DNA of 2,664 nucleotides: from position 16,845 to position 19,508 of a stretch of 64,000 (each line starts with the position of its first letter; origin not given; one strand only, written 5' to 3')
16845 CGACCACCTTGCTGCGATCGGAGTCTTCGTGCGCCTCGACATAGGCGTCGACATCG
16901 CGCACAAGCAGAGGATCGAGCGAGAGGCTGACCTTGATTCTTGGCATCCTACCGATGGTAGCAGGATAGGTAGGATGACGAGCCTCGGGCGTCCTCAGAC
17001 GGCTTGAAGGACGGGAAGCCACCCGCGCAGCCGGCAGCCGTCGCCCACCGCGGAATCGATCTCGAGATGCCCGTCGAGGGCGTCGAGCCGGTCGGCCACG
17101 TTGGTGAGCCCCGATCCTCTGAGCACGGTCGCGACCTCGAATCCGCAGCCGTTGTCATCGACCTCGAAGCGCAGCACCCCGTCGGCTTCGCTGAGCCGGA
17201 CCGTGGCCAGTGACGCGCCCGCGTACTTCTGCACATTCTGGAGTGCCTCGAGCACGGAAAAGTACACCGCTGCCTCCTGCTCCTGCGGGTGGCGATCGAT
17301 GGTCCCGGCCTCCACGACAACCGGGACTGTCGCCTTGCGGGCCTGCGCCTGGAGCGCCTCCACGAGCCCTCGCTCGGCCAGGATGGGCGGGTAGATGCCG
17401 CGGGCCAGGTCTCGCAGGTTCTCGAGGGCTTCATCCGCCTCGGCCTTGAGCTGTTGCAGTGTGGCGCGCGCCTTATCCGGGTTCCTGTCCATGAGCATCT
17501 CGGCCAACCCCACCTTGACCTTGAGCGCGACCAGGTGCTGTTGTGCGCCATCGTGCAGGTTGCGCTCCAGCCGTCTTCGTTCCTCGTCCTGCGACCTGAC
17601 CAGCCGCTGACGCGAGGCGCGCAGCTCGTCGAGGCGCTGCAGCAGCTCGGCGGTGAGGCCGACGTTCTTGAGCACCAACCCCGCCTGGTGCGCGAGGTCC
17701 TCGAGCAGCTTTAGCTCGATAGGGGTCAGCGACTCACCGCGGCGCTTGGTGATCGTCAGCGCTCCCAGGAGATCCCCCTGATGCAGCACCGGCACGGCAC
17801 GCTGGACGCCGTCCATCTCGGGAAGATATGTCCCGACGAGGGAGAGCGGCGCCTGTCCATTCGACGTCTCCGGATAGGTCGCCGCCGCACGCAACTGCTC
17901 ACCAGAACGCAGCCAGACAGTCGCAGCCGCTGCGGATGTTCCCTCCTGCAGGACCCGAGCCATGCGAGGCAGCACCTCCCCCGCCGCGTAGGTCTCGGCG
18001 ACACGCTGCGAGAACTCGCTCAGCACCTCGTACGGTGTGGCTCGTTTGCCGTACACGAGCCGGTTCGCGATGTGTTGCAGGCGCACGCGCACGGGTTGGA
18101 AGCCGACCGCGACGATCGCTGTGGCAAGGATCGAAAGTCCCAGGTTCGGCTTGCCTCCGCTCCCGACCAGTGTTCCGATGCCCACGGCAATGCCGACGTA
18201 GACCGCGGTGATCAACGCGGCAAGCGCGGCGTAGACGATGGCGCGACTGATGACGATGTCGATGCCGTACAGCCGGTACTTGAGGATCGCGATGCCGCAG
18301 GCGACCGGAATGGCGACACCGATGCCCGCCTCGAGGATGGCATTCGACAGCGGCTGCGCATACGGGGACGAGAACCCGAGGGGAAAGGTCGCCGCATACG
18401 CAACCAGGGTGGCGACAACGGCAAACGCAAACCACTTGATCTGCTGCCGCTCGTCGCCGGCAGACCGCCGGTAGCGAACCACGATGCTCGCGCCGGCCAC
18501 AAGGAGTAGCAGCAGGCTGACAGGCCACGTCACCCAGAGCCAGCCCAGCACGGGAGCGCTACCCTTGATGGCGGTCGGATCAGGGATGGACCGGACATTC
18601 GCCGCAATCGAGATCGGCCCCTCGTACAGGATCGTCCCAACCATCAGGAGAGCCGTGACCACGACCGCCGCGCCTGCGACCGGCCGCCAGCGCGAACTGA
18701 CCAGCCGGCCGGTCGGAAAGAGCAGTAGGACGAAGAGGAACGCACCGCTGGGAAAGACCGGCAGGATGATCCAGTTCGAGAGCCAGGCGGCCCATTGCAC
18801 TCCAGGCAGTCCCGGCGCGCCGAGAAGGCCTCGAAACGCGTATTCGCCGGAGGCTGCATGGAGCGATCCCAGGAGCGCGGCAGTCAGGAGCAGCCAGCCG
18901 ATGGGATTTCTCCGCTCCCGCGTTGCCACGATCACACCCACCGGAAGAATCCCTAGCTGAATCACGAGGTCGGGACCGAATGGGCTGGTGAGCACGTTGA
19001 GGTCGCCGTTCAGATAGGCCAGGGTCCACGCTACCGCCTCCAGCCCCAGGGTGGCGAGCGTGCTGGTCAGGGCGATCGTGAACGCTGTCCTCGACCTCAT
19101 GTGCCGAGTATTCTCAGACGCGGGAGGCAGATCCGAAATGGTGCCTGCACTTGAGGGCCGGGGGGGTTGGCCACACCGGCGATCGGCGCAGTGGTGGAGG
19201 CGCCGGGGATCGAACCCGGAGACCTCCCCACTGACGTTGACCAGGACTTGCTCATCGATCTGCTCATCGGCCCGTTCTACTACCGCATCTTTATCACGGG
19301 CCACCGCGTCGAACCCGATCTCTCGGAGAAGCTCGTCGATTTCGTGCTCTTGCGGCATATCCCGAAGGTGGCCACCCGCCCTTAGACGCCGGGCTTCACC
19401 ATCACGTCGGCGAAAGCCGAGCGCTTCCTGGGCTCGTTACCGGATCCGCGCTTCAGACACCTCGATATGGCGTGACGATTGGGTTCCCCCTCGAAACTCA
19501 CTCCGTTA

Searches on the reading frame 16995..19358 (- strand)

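Call 37: search_protein_families(library=pfam, proteins=[window:16995-19358:-], max_evalue=0.001)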
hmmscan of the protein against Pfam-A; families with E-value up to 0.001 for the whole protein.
window:16995-19358:- (787 aa): 4 families
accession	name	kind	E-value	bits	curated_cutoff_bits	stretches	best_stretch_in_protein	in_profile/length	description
PF07730.19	HisKA_3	-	3.1e-16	60.1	24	1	593-658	1-66/68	Histidine kinase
PF02518.31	HATPase_c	-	6.9e-07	30.1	26.4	1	699-783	7-109/111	Histidine kinase-, DNA gyrase B-, and HSP90-like ATPase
PF01590.32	GAF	-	2e-05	25.6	22.4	1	521-562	92-132/133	GAF domain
PF13185.12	GAF_2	-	2.8e-05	24.8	28.6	0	521-563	93-135/136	GAF domain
